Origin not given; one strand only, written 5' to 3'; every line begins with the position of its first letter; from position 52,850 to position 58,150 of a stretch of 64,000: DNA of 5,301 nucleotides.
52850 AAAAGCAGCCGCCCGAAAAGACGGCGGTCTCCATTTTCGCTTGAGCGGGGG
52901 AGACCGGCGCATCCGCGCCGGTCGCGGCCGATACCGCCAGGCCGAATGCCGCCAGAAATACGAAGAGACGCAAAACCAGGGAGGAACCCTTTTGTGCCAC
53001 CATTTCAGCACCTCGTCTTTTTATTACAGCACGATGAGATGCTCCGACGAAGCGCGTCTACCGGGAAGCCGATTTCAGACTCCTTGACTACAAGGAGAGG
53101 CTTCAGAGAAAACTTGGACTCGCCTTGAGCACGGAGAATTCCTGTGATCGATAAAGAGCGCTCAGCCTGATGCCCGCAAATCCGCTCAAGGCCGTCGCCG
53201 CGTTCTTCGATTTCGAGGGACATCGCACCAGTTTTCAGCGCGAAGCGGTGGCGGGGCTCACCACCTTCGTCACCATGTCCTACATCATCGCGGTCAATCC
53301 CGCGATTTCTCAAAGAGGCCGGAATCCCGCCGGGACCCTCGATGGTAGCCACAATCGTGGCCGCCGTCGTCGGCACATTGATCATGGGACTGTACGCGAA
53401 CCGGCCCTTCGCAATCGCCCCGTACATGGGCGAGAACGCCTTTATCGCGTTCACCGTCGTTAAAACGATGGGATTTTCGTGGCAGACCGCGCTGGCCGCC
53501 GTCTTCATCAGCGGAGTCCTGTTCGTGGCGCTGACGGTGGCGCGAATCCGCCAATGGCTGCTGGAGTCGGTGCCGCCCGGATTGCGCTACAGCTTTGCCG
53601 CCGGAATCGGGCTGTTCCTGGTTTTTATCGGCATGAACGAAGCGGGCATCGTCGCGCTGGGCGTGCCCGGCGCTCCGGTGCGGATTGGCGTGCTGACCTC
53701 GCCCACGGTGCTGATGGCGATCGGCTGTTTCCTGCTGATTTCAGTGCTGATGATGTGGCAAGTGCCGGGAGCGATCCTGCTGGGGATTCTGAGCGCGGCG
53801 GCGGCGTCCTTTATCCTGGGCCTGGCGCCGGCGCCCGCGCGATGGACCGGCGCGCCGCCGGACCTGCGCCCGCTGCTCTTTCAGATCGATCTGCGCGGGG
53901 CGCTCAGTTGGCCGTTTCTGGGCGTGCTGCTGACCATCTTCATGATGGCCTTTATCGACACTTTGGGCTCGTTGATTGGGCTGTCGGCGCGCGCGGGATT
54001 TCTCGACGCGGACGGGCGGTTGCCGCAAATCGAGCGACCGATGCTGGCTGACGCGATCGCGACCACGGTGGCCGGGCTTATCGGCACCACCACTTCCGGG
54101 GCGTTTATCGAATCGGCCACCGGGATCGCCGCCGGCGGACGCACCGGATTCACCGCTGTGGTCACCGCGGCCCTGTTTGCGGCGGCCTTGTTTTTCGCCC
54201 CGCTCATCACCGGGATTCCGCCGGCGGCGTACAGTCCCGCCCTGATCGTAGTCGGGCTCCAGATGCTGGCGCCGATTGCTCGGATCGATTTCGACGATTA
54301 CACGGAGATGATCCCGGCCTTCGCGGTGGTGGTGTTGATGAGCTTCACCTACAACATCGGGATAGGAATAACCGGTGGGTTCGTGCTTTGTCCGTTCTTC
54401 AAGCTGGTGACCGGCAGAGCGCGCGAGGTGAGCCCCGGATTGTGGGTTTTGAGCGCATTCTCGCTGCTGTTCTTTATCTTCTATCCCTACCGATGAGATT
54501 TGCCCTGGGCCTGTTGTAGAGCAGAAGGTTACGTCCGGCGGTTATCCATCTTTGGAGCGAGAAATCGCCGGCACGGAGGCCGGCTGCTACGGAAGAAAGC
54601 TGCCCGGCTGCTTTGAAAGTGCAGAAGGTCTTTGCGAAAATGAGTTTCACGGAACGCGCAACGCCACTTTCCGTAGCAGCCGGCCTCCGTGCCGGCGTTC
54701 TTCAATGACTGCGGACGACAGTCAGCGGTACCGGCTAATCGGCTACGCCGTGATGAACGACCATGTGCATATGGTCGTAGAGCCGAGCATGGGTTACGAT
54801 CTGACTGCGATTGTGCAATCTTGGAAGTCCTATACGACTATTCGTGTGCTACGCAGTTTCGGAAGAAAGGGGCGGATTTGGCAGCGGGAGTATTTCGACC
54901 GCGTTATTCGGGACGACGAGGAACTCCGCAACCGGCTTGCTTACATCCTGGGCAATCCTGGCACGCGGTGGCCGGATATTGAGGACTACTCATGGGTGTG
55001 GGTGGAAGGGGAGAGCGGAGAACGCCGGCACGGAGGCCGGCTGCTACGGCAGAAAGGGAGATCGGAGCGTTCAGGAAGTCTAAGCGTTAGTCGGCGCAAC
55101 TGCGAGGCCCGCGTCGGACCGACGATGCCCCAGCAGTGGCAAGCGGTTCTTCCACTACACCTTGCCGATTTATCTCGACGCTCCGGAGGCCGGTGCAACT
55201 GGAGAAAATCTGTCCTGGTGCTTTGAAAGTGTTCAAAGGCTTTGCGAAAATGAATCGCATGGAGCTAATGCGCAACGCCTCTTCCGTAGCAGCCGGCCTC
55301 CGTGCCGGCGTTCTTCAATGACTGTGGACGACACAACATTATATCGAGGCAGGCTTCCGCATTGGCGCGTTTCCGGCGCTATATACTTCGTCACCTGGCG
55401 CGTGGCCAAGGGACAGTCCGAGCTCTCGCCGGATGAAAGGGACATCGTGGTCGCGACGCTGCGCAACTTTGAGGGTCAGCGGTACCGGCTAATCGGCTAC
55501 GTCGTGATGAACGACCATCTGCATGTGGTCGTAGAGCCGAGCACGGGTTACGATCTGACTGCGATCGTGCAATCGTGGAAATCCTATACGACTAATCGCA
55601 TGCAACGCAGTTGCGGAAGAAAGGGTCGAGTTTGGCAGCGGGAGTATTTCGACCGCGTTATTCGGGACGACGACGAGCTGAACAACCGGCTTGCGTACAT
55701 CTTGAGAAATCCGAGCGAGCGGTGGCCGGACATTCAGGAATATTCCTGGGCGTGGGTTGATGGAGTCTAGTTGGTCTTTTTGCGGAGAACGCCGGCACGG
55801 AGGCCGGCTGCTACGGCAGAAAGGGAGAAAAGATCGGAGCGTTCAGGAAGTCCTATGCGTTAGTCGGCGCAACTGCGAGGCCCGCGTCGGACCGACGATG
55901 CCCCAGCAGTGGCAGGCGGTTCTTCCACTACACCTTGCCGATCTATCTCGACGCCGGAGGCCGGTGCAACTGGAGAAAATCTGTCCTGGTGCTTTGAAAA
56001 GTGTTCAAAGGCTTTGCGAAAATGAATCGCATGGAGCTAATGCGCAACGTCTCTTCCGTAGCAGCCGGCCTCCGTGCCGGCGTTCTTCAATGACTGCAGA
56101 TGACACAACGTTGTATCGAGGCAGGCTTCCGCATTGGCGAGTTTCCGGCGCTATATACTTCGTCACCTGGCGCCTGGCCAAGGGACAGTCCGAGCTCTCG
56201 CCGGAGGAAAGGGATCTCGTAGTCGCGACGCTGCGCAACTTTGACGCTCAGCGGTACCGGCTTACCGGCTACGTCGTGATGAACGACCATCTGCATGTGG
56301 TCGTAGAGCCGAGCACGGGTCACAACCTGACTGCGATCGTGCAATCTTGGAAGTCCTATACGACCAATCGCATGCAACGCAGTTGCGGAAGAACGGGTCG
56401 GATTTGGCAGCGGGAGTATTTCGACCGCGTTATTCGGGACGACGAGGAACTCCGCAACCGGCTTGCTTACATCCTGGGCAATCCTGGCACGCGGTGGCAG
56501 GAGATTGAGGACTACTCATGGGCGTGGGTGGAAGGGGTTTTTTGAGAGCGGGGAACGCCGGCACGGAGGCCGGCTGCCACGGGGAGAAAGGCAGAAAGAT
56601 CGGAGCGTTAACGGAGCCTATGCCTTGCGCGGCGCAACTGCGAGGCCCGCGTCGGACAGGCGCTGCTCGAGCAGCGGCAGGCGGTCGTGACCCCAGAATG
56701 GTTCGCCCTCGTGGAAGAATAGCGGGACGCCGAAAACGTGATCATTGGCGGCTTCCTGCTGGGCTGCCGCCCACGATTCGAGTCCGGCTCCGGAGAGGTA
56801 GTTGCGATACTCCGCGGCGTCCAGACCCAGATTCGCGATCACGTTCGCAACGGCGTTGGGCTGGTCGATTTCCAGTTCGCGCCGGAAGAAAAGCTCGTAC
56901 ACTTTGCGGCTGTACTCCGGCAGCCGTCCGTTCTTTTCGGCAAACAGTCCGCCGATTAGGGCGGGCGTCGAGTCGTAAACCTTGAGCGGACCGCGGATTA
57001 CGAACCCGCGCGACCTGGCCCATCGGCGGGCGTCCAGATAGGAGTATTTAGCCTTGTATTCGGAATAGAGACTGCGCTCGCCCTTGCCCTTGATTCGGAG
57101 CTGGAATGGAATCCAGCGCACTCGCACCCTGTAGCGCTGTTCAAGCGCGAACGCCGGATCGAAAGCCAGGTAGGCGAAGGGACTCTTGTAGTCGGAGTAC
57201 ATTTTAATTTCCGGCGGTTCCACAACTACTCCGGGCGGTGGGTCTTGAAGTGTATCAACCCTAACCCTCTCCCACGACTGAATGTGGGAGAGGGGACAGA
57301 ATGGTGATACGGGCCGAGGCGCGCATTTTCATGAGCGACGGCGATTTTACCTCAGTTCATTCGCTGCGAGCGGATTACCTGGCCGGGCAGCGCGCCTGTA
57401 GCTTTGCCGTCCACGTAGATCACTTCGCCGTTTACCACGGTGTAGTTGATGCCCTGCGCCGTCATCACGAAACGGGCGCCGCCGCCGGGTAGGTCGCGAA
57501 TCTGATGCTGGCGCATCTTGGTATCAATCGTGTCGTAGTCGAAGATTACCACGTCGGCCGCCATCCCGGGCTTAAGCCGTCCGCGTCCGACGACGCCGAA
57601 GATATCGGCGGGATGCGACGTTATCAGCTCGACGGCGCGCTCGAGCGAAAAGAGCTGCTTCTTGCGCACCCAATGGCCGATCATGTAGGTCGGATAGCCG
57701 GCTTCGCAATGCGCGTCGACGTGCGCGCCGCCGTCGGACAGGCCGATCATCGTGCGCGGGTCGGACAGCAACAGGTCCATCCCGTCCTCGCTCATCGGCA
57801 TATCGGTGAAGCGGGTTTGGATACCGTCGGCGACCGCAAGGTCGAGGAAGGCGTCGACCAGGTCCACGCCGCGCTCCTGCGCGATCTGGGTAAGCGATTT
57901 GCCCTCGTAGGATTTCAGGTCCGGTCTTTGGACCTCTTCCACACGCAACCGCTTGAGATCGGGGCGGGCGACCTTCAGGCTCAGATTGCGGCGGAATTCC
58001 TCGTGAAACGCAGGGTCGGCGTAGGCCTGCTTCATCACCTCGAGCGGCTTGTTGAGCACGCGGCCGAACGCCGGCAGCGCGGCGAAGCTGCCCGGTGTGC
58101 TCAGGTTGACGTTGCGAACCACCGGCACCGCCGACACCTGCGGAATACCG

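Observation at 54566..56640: Tandem triplication of a RAYT gene with its REP palindromes, carrying along a piece of the neighbouring gene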

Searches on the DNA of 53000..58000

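Call 49: search_rna_families(source=window, start=53000, end=58000, threshold=evalue, max_evalue=1)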
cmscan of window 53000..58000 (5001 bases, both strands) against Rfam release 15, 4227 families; matches with E-value up to 1: 1.
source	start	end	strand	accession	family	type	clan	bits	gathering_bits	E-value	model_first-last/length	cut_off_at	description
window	57264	57299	+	RF00381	Antizyme_FSE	Cis-reg; frameshift_element;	-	21.4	40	0.4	6-48/59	no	Antizyme RNA frameshifting stimulation element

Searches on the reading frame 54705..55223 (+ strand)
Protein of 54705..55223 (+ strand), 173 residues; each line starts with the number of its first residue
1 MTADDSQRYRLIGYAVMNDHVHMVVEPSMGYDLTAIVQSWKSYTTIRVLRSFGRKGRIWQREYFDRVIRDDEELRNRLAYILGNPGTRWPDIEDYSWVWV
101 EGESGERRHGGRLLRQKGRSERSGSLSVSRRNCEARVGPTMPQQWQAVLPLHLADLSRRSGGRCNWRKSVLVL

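Call 9: search_protein_families(library=pfam, proteins=[window:54705-55223:+], max_evalue=0.01)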
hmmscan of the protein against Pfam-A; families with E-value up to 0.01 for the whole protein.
window:54705-55223:+ (173 aa): 1 family
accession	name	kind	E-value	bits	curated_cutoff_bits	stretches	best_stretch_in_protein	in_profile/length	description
PF01797.21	Y1_Tnp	-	8.7e-10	39.2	23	1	6-81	38-118/121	Transposase IS200 like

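Call 10: search_protein_families(library=ncbifam, proteins=[window:54705-55223:+], max_evalue=0.01)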
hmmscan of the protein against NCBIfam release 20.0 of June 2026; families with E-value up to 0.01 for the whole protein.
window:54705-55223:+ (173 aa): 2 families
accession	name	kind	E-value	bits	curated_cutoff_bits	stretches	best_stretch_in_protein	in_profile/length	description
NF047646.1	REP_Tyr_transpos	equivalog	1.7e-17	63.7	80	1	4-85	42-131/146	REP-associated tyrosine transposase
NF033573.1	transpos_IS200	equivalog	2.4e-06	27.8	55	1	7-64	45-108/126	IS200/IS605 family transposase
